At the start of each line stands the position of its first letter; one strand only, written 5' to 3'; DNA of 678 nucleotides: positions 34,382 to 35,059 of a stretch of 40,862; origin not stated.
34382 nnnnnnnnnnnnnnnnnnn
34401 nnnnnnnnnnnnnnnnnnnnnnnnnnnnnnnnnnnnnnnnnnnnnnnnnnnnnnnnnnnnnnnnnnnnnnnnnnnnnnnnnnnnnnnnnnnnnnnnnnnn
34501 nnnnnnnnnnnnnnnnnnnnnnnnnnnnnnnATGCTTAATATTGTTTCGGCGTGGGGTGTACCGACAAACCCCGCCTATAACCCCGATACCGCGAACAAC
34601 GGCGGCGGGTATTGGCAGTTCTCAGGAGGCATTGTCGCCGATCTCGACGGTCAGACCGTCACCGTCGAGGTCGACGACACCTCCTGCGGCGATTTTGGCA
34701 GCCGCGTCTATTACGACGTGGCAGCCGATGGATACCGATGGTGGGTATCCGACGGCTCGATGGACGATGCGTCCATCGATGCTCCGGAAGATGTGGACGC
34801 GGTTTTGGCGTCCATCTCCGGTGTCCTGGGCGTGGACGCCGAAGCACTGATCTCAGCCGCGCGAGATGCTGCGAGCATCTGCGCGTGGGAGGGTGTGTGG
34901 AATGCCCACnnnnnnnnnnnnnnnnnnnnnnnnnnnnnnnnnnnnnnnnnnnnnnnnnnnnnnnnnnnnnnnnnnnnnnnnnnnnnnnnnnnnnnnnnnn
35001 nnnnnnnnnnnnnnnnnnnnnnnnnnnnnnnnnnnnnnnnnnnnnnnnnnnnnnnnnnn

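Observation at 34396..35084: Consensus promoter with embedded inverted repeat driving a lysine-free acidic protein plus an overlapping RHH gene (acr-aca-like / DNA-mimic architecture)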

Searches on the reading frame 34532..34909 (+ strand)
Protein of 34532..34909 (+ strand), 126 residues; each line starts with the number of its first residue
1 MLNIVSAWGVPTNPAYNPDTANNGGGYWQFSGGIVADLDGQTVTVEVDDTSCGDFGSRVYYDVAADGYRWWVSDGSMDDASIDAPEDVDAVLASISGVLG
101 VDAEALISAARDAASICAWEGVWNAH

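Call 6: search_protein_families(library=pfam, max_evalue=0.1, proteins=[window:34532-34909:+])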
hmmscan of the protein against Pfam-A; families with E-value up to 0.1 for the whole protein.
window:34532-34909:+ (126 aa): 1 family
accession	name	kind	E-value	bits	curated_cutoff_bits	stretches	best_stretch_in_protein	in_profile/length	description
PF19135.5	DUF5818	-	0.065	13.2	27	0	24-46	17-40/57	Protein of unknown function (DUF5818)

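Call 7: search_protein_families(library=phrogs, max_evalue=0.1, proteins=[window:34532-34909:+])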
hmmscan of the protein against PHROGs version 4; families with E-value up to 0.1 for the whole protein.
window:34532-34909:+ (126 aa): 0 families

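Call 9: search_dna_similar(query=window:34532-34909:+, collection=phages, mode=protein, max_evalue=0.01, max_rows=20)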
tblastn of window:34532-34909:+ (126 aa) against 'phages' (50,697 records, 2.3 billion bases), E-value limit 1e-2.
No match.

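Call 10: find_homologous_proteins(query=window:34532-34909:+, max_evalue=0.01)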
Query window:34532-34909:+ (126 aa): 185 proteins with E <= 0.01 among 214 candidates; the best 120 are listed.
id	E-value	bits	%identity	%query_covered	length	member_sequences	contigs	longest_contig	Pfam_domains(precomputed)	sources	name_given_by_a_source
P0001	3.9e-77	275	100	100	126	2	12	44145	-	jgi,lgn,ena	-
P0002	1.8e-56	208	81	94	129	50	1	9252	-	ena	-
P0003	4.0e-56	207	81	95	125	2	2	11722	-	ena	-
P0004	9.0e-56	206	80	95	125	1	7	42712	-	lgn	-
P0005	1.3e-55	205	79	95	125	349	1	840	-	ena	-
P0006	1.8e-55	205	80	95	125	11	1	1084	-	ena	-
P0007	3.2e-55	204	79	95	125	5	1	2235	-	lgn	-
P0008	6.7e-55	203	79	95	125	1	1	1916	-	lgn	-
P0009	1.3e-54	202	79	95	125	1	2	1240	-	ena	-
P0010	2.5e-54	201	78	86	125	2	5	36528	-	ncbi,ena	-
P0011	3.3e-54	201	74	99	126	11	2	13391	-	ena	-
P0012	3.3e-54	201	74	100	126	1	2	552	-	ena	-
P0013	4.5e-54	200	77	86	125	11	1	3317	-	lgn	-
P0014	5.7e-54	200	78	95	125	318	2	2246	-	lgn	-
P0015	5.9e-54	200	75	97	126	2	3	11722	-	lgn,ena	-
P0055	7.6e-48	180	70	93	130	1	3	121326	-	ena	-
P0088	3.9e-44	168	64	93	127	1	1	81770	-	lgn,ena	-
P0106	1.9e-29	120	54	94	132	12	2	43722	-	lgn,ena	-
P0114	1.0e-27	115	49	94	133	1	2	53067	-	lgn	-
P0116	1.2e-27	115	48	94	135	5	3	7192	-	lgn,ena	-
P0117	1.4e-27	114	48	97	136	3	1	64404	-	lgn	-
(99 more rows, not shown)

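Call 13: search_solved_structures(query=A1, max_evalue=10, show_alignments=2)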
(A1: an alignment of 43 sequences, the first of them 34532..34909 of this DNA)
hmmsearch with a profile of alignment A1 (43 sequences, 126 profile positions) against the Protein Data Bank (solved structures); distinct sequences matched with E-value up to 10: 8.
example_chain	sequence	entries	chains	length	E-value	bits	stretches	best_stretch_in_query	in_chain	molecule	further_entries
9z03_A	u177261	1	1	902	0.94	12.7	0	33-60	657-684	NACHT, LRR and PYD domains-containing protein 3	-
8ej4_A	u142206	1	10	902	0.94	12.7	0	33-60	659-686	NACHT, LRR and PYD domains-containing protein 3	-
8swf_A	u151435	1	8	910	0.96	12.7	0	33-60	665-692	NACHT, LRR and PYD domains-containing protein 3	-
8swk_A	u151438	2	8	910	0.96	12.7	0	33-60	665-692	NACHT, LRR and PYD domains-containing protein 3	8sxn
7zgu_A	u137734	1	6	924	0.99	12.6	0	33-60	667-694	NACHT, LRR and PYD domains-containing protein 3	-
7vtp_A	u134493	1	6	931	1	12.6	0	33-60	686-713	NACHT, LRR and PYD domains-containing protein 3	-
6npy_A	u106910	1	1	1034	1.3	12.2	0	33-60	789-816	Isoform 2 of NACHT, LRR and PYD domains-containing protein 3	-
7pzc_A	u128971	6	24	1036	1.3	12.2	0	33-60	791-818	NACHT, LRR and PYD domains-containing protein 3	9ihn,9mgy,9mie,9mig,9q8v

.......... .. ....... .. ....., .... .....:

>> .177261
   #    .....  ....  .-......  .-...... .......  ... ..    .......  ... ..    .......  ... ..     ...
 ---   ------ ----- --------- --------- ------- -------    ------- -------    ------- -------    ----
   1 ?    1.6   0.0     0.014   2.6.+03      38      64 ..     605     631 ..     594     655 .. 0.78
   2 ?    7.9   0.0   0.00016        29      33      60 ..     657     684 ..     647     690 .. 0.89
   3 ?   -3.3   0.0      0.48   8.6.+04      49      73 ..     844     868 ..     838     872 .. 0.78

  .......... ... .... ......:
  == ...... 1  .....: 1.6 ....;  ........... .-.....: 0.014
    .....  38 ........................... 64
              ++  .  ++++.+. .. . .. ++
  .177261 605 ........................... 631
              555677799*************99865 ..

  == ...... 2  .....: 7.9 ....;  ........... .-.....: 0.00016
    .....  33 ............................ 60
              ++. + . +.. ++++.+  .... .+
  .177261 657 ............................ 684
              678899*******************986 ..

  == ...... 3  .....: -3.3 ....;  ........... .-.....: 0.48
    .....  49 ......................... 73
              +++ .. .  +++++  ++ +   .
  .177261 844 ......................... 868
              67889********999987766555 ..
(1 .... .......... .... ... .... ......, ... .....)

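Call 14: search_protein_families(library=ncbifam, max_evalue=1, proteins=[window:34532-34909:+, P0106, P0116])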
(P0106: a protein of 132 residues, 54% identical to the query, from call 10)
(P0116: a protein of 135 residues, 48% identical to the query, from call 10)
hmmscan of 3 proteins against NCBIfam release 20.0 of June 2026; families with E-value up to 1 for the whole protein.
window:34532-34909:+ (126 aa): 1 family
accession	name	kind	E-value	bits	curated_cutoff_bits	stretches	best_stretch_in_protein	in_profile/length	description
TIGR03687.1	pupylate_cterm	equivalog_domain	0.082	12.9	41.45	1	86-105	3-22/33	ubiquitin-like protein Pup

P0106 (132 aa): 0 families

P0116 (135 aa): 2 families
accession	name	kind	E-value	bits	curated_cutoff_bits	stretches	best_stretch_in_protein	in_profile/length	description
NF000594.1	PRK00015.1-1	equivalog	0.014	15.1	243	1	71-122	122-171/251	ribonuclease HII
NF000595.1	PRK00015.1-3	equivalog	0.029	14.4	167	1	35-121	23-104/188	ribonuclease HII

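Call 15: find_encoding_contigs(protein=P0055, flank=6000, max_places=3)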
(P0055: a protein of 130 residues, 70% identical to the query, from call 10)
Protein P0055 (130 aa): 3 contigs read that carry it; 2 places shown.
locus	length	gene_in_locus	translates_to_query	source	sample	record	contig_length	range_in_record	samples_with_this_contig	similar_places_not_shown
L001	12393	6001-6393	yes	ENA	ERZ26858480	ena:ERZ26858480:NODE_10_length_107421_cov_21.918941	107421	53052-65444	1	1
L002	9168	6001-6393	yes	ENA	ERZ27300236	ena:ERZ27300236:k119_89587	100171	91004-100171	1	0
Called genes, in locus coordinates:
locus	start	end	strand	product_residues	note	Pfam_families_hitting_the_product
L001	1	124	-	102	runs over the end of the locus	PF20037:DUF6440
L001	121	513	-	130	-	PF09643:YopX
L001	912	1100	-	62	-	-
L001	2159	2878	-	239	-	-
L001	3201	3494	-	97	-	-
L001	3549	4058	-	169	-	-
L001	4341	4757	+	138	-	-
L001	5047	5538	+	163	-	-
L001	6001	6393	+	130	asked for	-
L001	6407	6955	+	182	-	-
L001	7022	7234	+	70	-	-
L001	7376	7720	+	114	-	-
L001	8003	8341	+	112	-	-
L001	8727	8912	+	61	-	-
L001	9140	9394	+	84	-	PF08346:AntA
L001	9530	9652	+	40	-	-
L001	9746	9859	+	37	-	-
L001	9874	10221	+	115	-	-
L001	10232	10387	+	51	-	-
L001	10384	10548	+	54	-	-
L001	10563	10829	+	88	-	PF24024:DUF7336 (weak)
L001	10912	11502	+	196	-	-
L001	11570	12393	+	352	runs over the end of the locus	PF26125:AcrVA2-like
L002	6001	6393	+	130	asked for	-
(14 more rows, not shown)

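Call 16: find_encoding_contigs(protein=P0117, flank=6000, max_places=3)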
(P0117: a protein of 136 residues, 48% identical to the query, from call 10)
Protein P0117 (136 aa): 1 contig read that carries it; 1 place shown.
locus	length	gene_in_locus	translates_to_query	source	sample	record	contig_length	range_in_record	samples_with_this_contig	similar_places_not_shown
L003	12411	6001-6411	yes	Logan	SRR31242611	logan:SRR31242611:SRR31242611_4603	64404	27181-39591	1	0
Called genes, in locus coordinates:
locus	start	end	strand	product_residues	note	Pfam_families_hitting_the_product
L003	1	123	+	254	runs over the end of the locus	-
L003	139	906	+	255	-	PF06347:SH3_4 (weak), PF08239:SH3_3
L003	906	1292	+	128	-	-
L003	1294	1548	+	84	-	-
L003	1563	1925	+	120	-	-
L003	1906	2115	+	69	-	-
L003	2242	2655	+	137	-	-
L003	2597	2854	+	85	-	-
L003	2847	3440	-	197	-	PF07463:NUMOD4, PF13392:HNH_3 (weak)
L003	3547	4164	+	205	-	-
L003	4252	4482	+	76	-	-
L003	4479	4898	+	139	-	-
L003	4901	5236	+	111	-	-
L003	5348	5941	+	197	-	-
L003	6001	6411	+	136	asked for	-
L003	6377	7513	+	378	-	-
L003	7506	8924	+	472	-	PF04851:ResIII (faint), PF00176:SNF2-rel_dom, PF00271:Helicase_C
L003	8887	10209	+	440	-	PF01507:PAPS_reduct, PF11922:DUF3440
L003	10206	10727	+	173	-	PF02195:ParB_N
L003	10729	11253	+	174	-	-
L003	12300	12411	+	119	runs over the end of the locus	-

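Call 17: predict_structure(alignment_id=A1)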
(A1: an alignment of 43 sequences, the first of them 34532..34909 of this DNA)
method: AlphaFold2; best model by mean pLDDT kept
length: 126 residues; sequences in the alignment: 43
mean_pLDDT: 91.4   pTM: 0.85
mean pLDDT of the five models: 91.4, 91.2, 90.8, 89.9, 88.1
residues with pLDDT >= 90: 93; 70-90: 25; 50-70: 8; < 50: 0
segments of 3 or more residues with pLDDT < 50: none
pLDDT, mean of each block of 10 residues (from residue 1): 94 84 76 96 97 90 96 92 95 97 97 95 68
secondary structure, 60 per line:
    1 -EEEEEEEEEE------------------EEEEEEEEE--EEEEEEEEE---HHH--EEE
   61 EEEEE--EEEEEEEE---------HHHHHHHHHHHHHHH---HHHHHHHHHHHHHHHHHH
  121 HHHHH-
elements in order: E2-11 E30-38 E41-49 E58-65 E68-75 H85-99 H103-125

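Call 18: find_related_loci(query=A1, collection=viral_contigs, flank=3000)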
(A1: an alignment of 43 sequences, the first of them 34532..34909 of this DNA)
Query A1 (126 aa) in viral_contigs; peptide patterns used: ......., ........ (x = any residue, [..] = any of these).
344 stretches matched a pattern; 197 encode a relative of the query (tblastn E <= 1e-3); the best 80 are kept; 80 distinct loci.
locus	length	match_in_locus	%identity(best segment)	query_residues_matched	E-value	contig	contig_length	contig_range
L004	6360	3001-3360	83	1-120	5e-62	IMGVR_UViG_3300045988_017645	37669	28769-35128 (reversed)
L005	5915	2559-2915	82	1-119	1e-60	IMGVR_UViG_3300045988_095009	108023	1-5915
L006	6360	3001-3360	82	1-120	2e-60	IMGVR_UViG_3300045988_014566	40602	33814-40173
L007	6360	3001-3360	81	1-120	3e-60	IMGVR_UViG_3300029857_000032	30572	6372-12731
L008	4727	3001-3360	79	1-120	5e-60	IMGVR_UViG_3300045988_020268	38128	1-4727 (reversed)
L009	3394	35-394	78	1-120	5e-60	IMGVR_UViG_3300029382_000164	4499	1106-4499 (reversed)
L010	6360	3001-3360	78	1-120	1e-59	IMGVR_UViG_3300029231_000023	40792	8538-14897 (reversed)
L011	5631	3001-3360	78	1-120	1e-59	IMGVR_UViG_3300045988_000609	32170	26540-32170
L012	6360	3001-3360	79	1-120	7e-60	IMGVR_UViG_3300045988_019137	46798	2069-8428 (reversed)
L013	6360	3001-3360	79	1-120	1e-59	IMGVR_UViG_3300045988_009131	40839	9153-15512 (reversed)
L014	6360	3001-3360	79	1-120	1e-59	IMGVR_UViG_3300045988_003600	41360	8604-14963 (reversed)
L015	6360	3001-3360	79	1-120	1e-59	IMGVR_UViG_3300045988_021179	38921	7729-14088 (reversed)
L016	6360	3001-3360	79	1-120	1e-59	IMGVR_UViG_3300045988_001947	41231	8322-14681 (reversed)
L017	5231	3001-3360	78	1-120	1e-59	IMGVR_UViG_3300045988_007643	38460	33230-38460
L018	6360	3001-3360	78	1-120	1e-59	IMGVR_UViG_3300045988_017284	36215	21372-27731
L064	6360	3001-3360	78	1-120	4e-57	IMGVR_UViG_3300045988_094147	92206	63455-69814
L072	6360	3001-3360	77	1-120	8e-56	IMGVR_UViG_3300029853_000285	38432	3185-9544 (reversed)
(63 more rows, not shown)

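Call 23: fold_search(model_id=the predicted structure, library=pdb)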
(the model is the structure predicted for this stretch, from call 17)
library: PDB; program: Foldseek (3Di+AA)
matches with E <= 10: 344; with E <= 0.001: 0
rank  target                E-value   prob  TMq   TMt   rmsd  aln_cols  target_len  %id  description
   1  5bsz                  4.4e-01  0.18  0.25  0.15  15.2        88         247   23  X-ray structure of the sugar N-methyltransferase KedS8 from Streptoalloteichus sp ATCC 53650 (released 2015-07-29)
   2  1una_A                8.5e-01  0.12  0.26  0.27  14.0       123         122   12  UNASSEMBLED VIRUS COAT PROTEIN DIMER, BACTERIOPHAGE RNA-BINDING DIMER (released 1996-11-08)
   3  2o5u_A                8.5e-01  0.08  0.20  0.18  13.8       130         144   12  Crystal structure of the PA5185 protein from Pseudomonas Aeruginosa strain PAO1- orthorhombic form (C222). (released 2007-12-18)
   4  2o5u_C                1.0e+00  0.08  0.19  0.18  12.4       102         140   11  Crystal structure of the PA5185 protein from Pseudomonas Aeruginosa strain PAO1- orthorhombic form (C222). (released 2007-12-18)
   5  2ret_C                1.1e+00  0.33  0.24  0.37   6.0        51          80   20  The crystal structure of a binary complex of two pseudopilins: EpsI and EpsJ from the Type 2 Secretion System of Vibri (released 2008-02-05)
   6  2o6t_I                1.1e+00  0.08  0.19  0.17  12.4       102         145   13  Crystal structure of the PA5185 protein from Pseudomonas Aeruginosa strain PAO1- orthorhombic form (P2221). (released 2007-12-11)
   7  3bxo_A                1.3e+00  0.12  0.26  0.16  14.7        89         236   22  Crystal Structure of Streptomyces venezuelae DesVI (released 2008-03-25)
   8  2egi_C                1.3e+00  0.07  0.18  0.18  14.8        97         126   11  Crystal Structure of a Hypothetical Protein(AQ1494) from Aquifex aeolicus (released 2007-09-04)
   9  5gjj_MODEL_1_A        1.3e+00  0.06  0.20  0.12  15.3       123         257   10  Glutathionylated hHsp70 SBD (released 2017-07-05)
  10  2av9_D                1.3e+00  0.08  0.19  0.18  12.4       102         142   11  Crystal Structure of the PA5185 protein from Pseudomonas Aeruginosa Strain PAO1. (released 2005-10-18)
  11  2o6t_G                1.3e+00  0.07  0.19  0.18  12.3       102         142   11  Crystal structure of the PA5185 protein from Pseudomonas Aeruginosa strain PAO1- orthorhombic form (P2221). (released 2007-12-11)
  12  6m81_C                1.4e+00  0.12  0.27  0.17  14.5        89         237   20  Crystal structure of TylM1 Y14F bound to SAH and dTDP-phenol (released 2019-03-13)
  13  2av9_A                1.4e+00  0.08  0.20  0.18  12.8       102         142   12  Crystal Structure of the PA5185 protein from Pseudomonas Aeruginosa Strain PAO1. (released 2005-10-18)
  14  2av9_G                1.4e+00  0.07  0.19  0.18  12.2       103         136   12  Crystal Structure of the PA5185 protein from Pseudomonas Aeruginosa Strain PAO1. (released 2005-10-18)
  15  3axd_A                1.4e+00  0.04  0.16  0.10  16.5       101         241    6  The truncated Fibrobacter succinogenes 1,3-1,4-beta-D-glucanase V18Y/W203Y in apo-form (released 2012-02-15)
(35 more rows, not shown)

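Call 26: fold_search(model_id=the predicted structure, library=viral)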
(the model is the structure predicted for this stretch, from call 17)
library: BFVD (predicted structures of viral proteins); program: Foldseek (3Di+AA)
matches with E <= 10: 479; with E <= 0.001: 1
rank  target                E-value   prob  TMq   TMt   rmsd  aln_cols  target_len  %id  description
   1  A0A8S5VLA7            5.1e-05  1.00  0.46  0.46   6.2       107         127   37  Uncharacterized protein [Ackermannviridae sp.]
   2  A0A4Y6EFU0            7.3e-02  0.69  0.30  0.37  10.6        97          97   15  (no name in the UniProt tables at hand)
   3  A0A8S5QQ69            1.6e-01  0.97  0.47  0.56   5.6       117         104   11  Uncharacterized protein [Siphoviridae sp. ctgBD49]
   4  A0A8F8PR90            3.6e-01  0.47  0.34  0.35  10.0       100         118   11  Uncharacterized protein [Clandestinovirus]
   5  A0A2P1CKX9            4.3e-01  0.35  0.28  0.35   7.7        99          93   14  Uncharacterized protein [Pantoea phage vB_PagS_Vid5]
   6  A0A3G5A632            4.5e-01  0.72  0.33  0.24   9.0        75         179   15  Uncharacterized protein [Hyperionvirus sp.]
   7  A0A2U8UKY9            5.1e-01  0.25  0.27  0.33   8.5        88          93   17  Uncharacterized protein [Gordonia phage Sour]
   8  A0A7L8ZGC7            6.3e-01  0.11  0.18  0.28   8.3        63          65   14  (no name in the UniProt tables at hand)
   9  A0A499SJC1            6.7e-01  0.21  0.21  0.30  13.4       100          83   10  (no name in the UniProt tables at hand)
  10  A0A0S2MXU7            6.7e-01  0.08  0.19  0.24  14.2       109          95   18  Uncharacterized protein [Klebsiella phage KpV41]
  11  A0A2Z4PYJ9            7.1e-01  0.15  0.23  0.13  11.1        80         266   19  (no name in the UniProt tables at hand)
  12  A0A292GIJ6            7.5e-01  0.25  0.25  0.23  10.9       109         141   11  (no name in the UniProt tables at hand)
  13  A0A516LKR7            7.9e-01  0.07  0.23  0.17  22.1       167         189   11  (no name in the UniProt tables at hand)
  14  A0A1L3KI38            8.8e-01  0.13  0.25  0.24  14.1       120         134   10  Uncharacterized protein [Beihai levi-like virus 27]
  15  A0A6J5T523            9.3e-01  0.25  0.23  0.35   8.9        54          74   11  Uncharacterized protein (Fragment) [uncultured Caudovirales phage]
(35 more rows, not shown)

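Call 27: find_related_loci(query=A1, collection=genome_contigs, flank=4000)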
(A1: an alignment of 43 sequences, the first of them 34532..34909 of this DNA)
Query A1 (126 aa) in genome_contigs; peptide patterns used: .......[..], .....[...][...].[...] (x = any residue, [..] = any of these).
62 stretches matched a pattern; 2 encode a relative of the query (tblastn E <= 1e-3); 2 distinct loci.
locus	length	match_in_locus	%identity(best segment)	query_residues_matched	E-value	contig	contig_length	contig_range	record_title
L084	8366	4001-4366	73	1-122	1e-55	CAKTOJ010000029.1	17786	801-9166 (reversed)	MAG: uncultured Oscillospiraceae bacterium isolate REFINED_METABAT215_TOP10_CONTIGS_1500_ASSEMBLY_K77_MERGED__Hadza_MoBi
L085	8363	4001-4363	70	2-122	6e-54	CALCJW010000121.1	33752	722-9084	MAG TPA_asm: uncultured Clostridia bacterium isolate ERR1600602_bin.57_CONCOCT_v1.1_MAG genome assembly, contig: ERZ1311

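Call 30: search_protein_families(library=padloc, max_evalue=0.1, proteins=[window:34532-34909:+])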
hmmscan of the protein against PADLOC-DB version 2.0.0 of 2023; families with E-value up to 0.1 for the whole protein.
window:34532-34909:+ (126 aa): 0 families

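Call 37: search_protein_families(library=pfam, max_evalue=0.05, proteins=[L072:3425-3766:+, L064:3359-3748:+, L001:6407-6952:+, L003:6377-7510:+])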
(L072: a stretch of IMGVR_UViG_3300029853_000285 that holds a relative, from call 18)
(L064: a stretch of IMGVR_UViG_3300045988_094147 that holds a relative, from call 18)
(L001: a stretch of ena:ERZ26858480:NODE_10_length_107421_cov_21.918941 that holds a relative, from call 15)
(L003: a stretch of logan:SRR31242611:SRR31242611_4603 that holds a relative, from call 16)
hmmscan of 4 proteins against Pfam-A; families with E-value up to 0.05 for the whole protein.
L072:3425-3766:+ (114 aa): 0 families

L064:3359-3748:+ (129 aa): 1 family
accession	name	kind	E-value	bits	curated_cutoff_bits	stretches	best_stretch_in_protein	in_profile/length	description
PF16296.10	TM_PBP2_N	-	0.023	15.2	31.4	1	73-104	16-47/83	N-terminal of TM subunit in PBP-dependent ABC transporters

L001:6407-6952:+ (182 aa): 0 families

L003:6377-7510:+ (378 aa): 0 families

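Call 38: search_protein_families(library=phrogs, max_evalue=0.01, proteins=[L072:3425-3766:+, L064:3359-3748:+, L001:6407-6952:+, L003:6377-7510:+])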
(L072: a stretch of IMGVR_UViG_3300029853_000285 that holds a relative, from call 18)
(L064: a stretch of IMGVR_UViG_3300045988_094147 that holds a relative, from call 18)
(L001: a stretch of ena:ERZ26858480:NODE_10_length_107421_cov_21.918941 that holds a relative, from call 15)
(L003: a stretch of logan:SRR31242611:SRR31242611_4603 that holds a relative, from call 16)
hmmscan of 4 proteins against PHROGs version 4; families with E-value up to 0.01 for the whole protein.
L072:3425-3766:+ (114 aa): 0 families

L064:3359-3748:+ (129 aa): 0 families

L001:6407-6952:+ (182 aa): 0 families

L003:6377-7510:+ (378 aa): 1 family
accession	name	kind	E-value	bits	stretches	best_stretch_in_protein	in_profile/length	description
phrog_16123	-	unknown function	8.8e-16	59.1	1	8-155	2-158/368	-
